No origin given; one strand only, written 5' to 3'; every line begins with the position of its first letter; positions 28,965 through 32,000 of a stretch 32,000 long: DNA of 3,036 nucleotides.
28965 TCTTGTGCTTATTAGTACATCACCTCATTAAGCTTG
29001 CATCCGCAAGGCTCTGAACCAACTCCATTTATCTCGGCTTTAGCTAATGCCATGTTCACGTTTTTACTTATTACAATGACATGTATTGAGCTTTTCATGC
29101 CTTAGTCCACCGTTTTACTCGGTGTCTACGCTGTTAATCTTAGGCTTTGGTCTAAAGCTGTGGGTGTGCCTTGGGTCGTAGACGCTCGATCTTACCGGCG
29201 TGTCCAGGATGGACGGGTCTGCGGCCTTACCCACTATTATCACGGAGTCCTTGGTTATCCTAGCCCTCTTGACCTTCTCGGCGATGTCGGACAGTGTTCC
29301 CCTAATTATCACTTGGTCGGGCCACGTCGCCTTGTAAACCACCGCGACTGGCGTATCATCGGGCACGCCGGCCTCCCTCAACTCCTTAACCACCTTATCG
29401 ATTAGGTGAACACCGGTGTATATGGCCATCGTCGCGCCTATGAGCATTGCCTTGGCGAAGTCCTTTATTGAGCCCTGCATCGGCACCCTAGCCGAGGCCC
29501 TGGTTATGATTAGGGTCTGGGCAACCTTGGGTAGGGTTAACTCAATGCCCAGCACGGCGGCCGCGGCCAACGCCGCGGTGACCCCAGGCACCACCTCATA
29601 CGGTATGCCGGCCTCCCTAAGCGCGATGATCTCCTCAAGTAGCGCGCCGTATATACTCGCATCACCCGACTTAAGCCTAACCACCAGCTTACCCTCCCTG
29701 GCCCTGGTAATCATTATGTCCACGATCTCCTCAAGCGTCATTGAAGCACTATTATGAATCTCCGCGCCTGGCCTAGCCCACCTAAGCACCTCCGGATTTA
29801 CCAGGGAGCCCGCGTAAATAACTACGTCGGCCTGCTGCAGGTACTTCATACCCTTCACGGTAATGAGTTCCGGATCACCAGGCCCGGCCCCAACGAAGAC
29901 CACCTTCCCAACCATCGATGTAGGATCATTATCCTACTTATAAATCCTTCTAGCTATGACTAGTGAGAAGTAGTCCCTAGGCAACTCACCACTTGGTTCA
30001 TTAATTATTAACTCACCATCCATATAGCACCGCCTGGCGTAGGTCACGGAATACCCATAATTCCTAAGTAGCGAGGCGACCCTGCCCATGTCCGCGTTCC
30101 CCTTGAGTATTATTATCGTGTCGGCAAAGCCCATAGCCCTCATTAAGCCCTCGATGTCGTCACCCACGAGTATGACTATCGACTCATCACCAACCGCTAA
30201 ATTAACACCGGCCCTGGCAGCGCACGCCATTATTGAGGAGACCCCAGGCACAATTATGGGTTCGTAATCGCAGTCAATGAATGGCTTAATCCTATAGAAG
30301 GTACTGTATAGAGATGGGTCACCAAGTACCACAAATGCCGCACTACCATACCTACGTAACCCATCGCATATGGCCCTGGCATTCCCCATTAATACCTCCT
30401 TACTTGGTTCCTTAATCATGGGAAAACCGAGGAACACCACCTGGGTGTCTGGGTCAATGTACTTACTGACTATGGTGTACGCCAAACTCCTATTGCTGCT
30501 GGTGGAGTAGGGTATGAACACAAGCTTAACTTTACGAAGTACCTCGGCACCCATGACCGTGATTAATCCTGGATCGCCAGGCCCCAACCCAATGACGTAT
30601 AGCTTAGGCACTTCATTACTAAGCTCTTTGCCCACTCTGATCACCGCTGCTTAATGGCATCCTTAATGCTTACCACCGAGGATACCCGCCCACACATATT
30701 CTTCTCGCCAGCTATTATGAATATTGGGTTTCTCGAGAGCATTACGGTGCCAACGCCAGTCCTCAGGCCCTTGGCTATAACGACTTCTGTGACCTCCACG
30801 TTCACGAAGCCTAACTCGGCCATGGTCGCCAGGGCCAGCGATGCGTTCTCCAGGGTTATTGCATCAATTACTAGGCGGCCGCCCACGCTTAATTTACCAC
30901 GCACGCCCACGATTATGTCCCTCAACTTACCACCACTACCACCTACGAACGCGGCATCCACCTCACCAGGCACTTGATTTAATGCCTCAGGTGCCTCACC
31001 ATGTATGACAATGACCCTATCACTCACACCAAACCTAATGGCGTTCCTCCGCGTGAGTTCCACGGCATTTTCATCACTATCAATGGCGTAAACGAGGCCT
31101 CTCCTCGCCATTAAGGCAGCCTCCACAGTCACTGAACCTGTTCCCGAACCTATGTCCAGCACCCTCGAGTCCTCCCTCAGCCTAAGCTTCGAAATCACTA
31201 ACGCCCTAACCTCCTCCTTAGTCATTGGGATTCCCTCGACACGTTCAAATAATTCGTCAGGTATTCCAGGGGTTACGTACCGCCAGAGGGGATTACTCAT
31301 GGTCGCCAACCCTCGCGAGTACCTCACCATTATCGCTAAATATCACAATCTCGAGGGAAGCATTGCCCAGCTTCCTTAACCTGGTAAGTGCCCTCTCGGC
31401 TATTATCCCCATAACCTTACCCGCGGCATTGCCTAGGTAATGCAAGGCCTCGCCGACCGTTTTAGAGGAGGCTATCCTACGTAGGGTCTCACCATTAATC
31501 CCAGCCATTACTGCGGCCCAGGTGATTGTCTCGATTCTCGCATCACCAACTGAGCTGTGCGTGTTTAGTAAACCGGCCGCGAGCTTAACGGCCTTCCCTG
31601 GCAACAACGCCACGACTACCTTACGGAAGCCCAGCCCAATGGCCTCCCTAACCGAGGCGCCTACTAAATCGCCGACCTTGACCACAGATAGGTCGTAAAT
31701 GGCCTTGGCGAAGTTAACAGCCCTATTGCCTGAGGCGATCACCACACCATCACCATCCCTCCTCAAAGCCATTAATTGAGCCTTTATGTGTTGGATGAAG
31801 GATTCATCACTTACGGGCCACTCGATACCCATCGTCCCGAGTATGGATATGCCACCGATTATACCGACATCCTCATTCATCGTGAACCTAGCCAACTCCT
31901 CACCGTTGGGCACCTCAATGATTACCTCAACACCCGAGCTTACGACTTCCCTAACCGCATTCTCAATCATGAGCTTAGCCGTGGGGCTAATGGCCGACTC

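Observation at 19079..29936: One 16-bp palindrome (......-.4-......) sits between TATA box and start codon of three cobalamin transcription units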

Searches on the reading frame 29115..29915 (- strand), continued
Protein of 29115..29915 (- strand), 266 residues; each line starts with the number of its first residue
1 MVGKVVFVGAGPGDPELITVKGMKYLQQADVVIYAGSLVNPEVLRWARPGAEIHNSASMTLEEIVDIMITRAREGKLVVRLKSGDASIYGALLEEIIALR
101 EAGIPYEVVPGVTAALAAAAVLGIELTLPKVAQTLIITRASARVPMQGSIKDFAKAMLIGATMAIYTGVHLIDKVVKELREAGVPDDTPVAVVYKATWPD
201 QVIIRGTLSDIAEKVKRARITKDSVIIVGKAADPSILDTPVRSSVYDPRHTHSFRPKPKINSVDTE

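Call 83: list_cluster_members(proteins=[P0373, P0380, P0392, P0416, P0399, P0412, P0492, P0405, P0418, P0470])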
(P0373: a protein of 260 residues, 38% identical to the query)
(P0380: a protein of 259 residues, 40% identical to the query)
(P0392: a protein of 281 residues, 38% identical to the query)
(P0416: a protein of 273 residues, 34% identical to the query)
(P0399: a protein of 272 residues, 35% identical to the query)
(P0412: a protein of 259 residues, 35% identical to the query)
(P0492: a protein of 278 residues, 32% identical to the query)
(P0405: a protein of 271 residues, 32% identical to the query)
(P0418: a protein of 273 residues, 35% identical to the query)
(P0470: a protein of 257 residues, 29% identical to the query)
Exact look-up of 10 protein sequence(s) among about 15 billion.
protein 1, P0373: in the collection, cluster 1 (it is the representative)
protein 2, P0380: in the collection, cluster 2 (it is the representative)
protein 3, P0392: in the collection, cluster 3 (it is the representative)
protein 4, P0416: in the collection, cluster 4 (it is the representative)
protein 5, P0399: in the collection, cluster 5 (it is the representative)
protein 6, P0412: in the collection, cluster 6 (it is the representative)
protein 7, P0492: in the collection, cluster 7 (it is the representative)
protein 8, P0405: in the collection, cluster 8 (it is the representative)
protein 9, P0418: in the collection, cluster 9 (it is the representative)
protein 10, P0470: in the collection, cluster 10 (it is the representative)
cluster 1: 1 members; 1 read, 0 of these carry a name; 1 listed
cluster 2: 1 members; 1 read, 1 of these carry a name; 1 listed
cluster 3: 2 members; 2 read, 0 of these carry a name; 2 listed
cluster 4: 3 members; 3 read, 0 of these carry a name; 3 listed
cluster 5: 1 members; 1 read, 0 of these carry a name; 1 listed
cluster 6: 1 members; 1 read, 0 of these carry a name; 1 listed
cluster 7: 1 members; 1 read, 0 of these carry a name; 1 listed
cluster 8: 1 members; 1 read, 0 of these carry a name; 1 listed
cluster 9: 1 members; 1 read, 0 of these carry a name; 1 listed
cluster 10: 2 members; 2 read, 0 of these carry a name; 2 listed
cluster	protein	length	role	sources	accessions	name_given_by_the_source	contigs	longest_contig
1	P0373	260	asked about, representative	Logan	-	-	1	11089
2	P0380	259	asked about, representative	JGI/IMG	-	putative transcriptional regulator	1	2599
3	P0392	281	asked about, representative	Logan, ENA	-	-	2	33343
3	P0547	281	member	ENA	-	-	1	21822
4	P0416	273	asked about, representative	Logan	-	-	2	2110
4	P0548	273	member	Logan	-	-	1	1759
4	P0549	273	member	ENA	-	-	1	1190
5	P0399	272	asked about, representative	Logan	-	-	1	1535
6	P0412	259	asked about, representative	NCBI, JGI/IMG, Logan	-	-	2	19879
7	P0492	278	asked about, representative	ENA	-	-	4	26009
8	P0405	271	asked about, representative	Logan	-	-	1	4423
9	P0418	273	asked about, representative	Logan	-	-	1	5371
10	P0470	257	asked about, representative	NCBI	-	-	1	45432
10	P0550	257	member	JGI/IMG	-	-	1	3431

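Call 89: search_solved_structures(query=A2, max_evalue=1)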
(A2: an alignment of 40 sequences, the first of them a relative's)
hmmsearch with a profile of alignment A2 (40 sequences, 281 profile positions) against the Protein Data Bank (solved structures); distinct sequences matched with E-value up to 1: 20.
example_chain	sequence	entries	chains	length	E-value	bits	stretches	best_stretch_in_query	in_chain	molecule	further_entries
5cvi_A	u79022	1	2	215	0.019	17.6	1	21-79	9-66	SloR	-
3f72_A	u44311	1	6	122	0.033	16.8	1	33-82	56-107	Cadmium efflux system accessory protein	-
3tgn_A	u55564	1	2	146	0.038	16.6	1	25-77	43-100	Adc operon repressor AdcR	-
1i1g_A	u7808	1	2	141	0.044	16.4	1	22-69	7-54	TRANSCRIPTIONAL REGULATOR LRPA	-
5jlu_A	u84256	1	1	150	0.045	16.4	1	17-86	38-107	Adhesin competence repressor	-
5jls_A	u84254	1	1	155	0.049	16.2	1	17-86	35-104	Adhesin competence repressor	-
5k5o_A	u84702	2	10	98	0.053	16.1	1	27-98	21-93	AspA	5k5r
1u2w_A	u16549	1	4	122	0.095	15.3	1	33-78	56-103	Cadmium efflux system accessory protein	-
4rs8_A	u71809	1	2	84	0.11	15.1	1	27-94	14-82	AspA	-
6o5c_A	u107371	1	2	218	0.13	14.8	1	22-77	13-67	Putative metal-dependent transcriptional regulator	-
2h09_A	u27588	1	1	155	0.15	14.6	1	23-72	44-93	Transcriptional regulator mntR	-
5k1y_C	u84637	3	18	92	0.16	14.6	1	26-96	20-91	AspA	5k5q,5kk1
2jt1_A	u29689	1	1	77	0.16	14.5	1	30-65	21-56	PefI protein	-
8q90_A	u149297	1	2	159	0.22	14.1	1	37-101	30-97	AsnC family transcriptional regulator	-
4k2e_A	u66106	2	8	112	0.23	14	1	4-87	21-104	Transcriptional activator HlyU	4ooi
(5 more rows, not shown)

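Call 93: predict_structure(alignment_id=A2)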
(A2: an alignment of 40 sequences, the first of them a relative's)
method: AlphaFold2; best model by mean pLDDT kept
length: 287 residues; sequences in the alignment: 40
mean_pLDDT: 84.9   pTM: 0.54
mean pLDDT of the five models: 84.9, 84.1, 83.4, 83.4, 82.6
residues with pLDDT >= 90: 137; 70-90: 117; 50-70: 20; < 50: 13
segments of 3 or more residues with pLDDT < 50: 1-7, 282-287
pLDDT, mean of each block of 10 residues (from residue 1): 44 78 91 84 90 92 80 86 88 72 74 93 88 84 92 92 83 93 88 95 92 92 87 89 91 92 86 89 46
secondary structure, 60 per line:
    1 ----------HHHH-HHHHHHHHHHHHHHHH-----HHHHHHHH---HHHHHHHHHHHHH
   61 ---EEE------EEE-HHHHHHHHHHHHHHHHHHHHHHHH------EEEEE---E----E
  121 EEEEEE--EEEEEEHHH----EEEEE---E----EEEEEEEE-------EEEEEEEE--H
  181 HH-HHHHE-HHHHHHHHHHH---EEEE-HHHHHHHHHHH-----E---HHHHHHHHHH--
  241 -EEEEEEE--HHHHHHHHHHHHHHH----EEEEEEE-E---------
elements in order: H11-14 H16-31 H37-44 H48-60 E64-66 E73-75 H77-100 E107-111 E120-126 E129-134 E142-146 E155-162 E170-177 H184-187 H190-200 E204-207 H209-219 H229-238 E242-248 H251-265 E270-276

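Call 96: fold_search(model_id=the predicted structure, library=pdb)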
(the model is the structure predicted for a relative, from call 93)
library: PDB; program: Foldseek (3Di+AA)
matches with E <= 10: 1769; with E <= 0.001: 6
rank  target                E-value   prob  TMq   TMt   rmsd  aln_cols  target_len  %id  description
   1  3k0l_A                4.8e-04  1.00  0.28  0.53   4.5       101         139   18  Crystal Structure of Putative MarR Family Transcriptional Regulator from Acinetobacter sp. ADP (released 2009-10-13)
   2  3bpx_B                5.1e-04  1.00  0.28  0.55   3.8       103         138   19  Crystal Structure of MarR (released 2008-05-20)
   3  2fbh                  6.9e-04  1.00  0.27  0.51   3.9        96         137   20  The crystal structure of transcriptional regulator PA3341 (released 2005-12-20)
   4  4rgu_A                7.8e-04  1.00  0.27  0.51   4.4        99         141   18  Crystal Structure of Putative MarR Family Transcriptional Regulator HcaR from Acinetobacter sp. ADP complexed with fer (released 2015-03-04)
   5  4rgu_B                8.8e-04  1.00  0.27  0.50   4.2        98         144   17  Crystal Structure of Putative MarR Family Transcriptional Regulator HcaR from Acinetobacter sp. ADP complexed with fer (released 2015-03-04)
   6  3k0l_B                9.3e-04  1.00  0.27  0.52   3.4        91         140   20  Crystal Structure of Putative MarR Family Transcriptional Regulator from Acinetobacter sp. ADP (released 2009-10-13)
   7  6j05_B                1.1e-03  1.00  0.21  0.54   4.7        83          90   26  Structures of two ArsR As(III)-responsive repressors: implications for the mechanism of derepression (released 2019-07-03)
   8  7b5t_B                1.1e-03  0.99  0.19  0.25  21.7       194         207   11  S. agalactiae BusR transcription factor (released 2021-08-11)
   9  8eju_B                1.5e-03  1.00  0.21  0.23  14.5       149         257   16  The crystal structure of Pseudomonas putida PcaR (released 2024-03-20)
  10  4rgr_A                1.6e-03  1.00  0.28  0.53   4.3       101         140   19  Crystal Structure of Putative MarR Family Transcriptional Regulator HcaR from Acinetobacter sp. ADP (released 2015-03-04)
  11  4rgx_A                1.8e-03  1.00  0.28  0.54   3.9       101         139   19  Crystal Structure of Putative MarR Family Transcriptional Regulator HcaR from Acinetobacter sp. ADP complexed with 3,4 (released 2015-03-04)
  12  4rgx_B                1.9e-03  1.00  0.27  0.54   3.9        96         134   19  Crystal Structure of Putative MarR Family Transcriptional Regulator HcaR from Acinetobacter sp. ADP complexed with 3,4 (released 2015-03-04)
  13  4rs8_B                2.2e-03  1.00  0.24  0.79   1.9        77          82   27  Apo structure of novel pNOB8 plasmid centromere binding protein (released 2015-09-16)
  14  4fx0_B                2.2e-03  1.00  0.28  0.55   3.7       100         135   16  Crystal structure of M. tuberculosis transcriptional regulator MosR (released 2012-09-26)
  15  4rs8_A                2.3e-03  1.00  0.25  0.78   2.2        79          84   26  Apo structure of novel pNOB8 plasmid centromere binding protein (released 2015-09-16)
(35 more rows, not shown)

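Call 99: find_encoding_contigs(protein=P0127, flank=10000, max_places=2)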
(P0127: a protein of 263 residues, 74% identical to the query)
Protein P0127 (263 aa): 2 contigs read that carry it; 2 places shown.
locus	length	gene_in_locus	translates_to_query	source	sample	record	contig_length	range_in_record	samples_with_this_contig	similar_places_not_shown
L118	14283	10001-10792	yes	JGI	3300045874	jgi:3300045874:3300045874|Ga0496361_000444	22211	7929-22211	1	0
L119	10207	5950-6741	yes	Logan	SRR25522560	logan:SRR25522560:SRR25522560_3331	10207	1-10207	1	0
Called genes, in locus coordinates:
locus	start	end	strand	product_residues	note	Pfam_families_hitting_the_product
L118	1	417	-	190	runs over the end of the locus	PF17884:DUF5591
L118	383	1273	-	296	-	-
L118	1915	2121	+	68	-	PF02294:7kD_DNA_binding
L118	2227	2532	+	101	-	-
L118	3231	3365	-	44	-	-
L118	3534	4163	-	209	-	-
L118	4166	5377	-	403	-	PF07690:MFS_1, PF12832:MFS_1_like (faint)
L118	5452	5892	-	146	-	-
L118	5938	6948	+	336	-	PF01903:CbiX, PF02570:CbiC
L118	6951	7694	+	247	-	PF00590:TP_methylase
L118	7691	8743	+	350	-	PF01888:CbiD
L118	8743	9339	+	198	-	PF02353:CMAS, PF01135:PCMT, PF01209:Ubie_methyltran, PF01596:Methyltransf_3, PF03602:Cons_hypoth95, PF05175:MTS, PF06325:PrmA, PF12847:Methyltransf_18, +10 more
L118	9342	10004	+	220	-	PF00590:TP_methylase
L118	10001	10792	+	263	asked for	PF00590:TP_methylase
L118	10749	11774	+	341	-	PF11760:CbiG_N, PF21437:CbiG-like_linker, PF01890:CbiG_C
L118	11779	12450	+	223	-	PF00590:TP_methylase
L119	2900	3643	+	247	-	PF00590:TP_methylase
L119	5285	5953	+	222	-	PF00590:TP_methylase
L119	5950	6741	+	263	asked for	PF00590:TP_methylase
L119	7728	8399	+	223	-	PF00590:TP_methylase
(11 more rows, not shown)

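Call 100: find_encoding_contigs(protein=P0166, flank=10000, max_places=2)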
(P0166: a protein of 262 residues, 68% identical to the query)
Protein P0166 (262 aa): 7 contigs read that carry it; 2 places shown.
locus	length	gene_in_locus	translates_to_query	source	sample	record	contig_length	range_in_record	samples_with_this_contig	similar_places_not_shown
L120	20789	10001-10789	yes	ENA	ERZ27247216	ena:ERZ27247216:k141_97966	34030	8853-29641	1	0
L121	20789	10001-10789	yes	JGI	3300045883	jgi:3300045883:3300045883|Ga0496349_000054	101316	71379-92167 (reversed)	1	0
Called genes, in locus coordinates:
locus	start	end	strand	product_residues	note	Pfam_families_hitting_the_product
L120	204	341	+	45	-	-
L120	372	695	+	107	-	PF00428:Ribosomal_60s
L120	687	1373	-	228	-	PF09973:DUF2208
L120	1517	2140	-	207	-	PF00237:Ribosomal_L22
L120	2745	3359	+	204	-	-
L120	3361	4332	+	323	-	PF11760:CbiG_N, PF01890:CbiG_C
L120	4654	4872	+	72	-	PF02514:CobN-Mg_chel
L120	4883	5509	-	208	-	PF00590:TP_methylase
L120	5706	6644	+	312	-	PF01903:CbiX, PF02570:CbiC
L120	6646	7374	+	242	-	PF00590:TP_methylase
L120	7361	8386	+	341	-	PF01888:CbiD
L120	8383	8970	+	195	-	PF01135:PCMT (weak), PF02353:CMAS (weak), PF02475:TRM5-TYW2_MTfase (weak), PF06325:PrmA, PF09445:Methyltransf_15, PF13847:Methyltransf_31, PF08241:Methyltransf_11, PF13649:Methyltransf_25, +4 more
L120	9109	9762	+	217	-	PF00590:TP_methylase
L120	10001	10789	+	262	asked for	PF00590:TP_methylase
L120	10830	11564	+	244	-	PF01613:Flavin_Reduct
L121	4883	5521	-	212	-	PF00590:TP_methylase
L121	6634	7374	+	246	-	PF00590:TP_methylase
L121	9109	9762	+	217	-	PF00590:TP_methylase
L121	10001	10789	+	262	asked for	PF00590:TP_methylase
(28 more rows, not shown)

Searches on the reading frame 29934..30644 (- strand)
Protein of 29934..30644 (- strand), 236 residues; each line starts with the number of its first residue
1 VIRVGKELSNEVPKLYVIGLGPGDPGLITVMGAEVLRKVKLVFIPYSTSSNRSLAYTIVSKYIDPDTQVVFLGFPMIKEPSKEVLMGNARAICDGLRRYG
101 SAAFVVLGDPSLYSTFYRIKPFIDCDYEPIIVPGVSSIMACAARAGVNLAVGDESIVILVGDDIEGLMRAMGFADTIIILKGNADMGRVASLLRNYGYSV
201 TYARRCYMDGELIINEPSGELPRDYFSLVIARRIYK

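Call 7: search_protein_families(library=pfam, proteins=[window:29934-30644:-])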
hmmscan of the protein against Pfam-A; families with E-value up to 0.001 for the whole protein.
window:29934-30644:- (236 aa): 1 family
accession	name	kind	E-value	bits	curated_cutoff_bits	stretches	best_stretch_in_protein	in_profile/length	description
PF00590.25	TP_methylase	-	1e-31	111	27.8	1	14-221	1-211/212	Tetrapyrrole (Corrin/Porphyrin) Methylases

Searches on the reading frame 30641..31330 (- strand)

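Call 7: search_protein_families(library=pfam, proteins=[window:30641-31330:-])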
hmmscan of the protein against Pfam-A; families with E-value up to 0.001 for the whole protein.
window:30641-31330:- (229 aa): 17 families
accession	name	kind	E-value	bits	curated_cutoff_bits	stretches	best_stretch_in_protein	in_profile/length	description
PF13847.12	Methyltransf_31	-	3.1e-08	33.9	27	1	52-158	2-112/145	Methyltransferase domain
PF13649.12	Methyltransf_25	-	1e-07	33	27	1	57-129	1-70/97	Methyltransferase domain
PF09445.16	Methyltransf_15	-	1.9e-07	31.3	22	1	56-120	3-65/165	RNA cap guanine-N2 methyltransferase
PF01135.25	PCMT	-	3.1e-07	30.8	20.3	1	41-155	61-171/210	Protein-L-isoaspartate(D-aspartate) O-methyltransferase (PCMT)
PF06325.19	PrmA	-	6.9e-07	29.5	22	1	51-114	159-222/296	Ribosomal protein L11 methyltransferase (PrmA)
PF05175.20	MTS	-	7.1e-07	29.5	23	1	44-115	22-92/170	Methyltransferase small domain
PF12847.13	Methyltransf_18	-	8.1e-06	26.4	27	1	52-148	13-108/151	Methyltransferase domain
PF03602.21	Cons_hypoth95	-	4.7e-05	23.6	24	1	45-121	32-108/182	Conserved hypothetical protein 95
PF13578.12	Methyltransf_24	-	5.1e-05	24.5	26.3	1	59-156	2-103/105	Methyltransferase domain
PF08123.19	DOT1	-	8.4e-05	22.6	23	1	43-99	32-88/205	Histone methylation protein DOT1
PF01596.23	Methyltransf_3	-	0.00012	21.9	22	1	49-121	40-113/204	O-methyltransferase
PF08704.16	GCD14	-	0.00017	21.8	26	1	43-185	30-174/247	tRNA methyltransferase complex GCD14 subunit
PF00398.26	RrnaAD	-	0.00023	20.8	24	1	41-110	18-82/263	Ribosomal RNA adenine dimethylase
PF02475.24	TRM5-TYW2_MTfase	-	0.00024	21.5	28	1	52-115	35-98/164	TRM5/TYW2 methyltransferase domain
PF01170.24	UPF0020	-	0.00026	21.2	22.3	0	51-112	26-111/197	RMKL-like, methyltransferase domain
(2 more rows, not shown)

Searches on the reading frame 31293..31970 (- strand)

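Call 8: search_protein_families(library=pfam, proteins=[window:31293-31970:-])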
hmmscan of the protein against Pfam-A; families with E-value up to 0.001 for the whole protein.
window:31293-31970:- (225 aa): 1 family
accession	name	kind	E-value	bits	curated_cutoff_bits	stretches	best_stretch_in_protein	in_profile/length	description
PF01888.22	CbiD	-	1.5e-35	123.1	25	1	1-133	116-254/254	CbiD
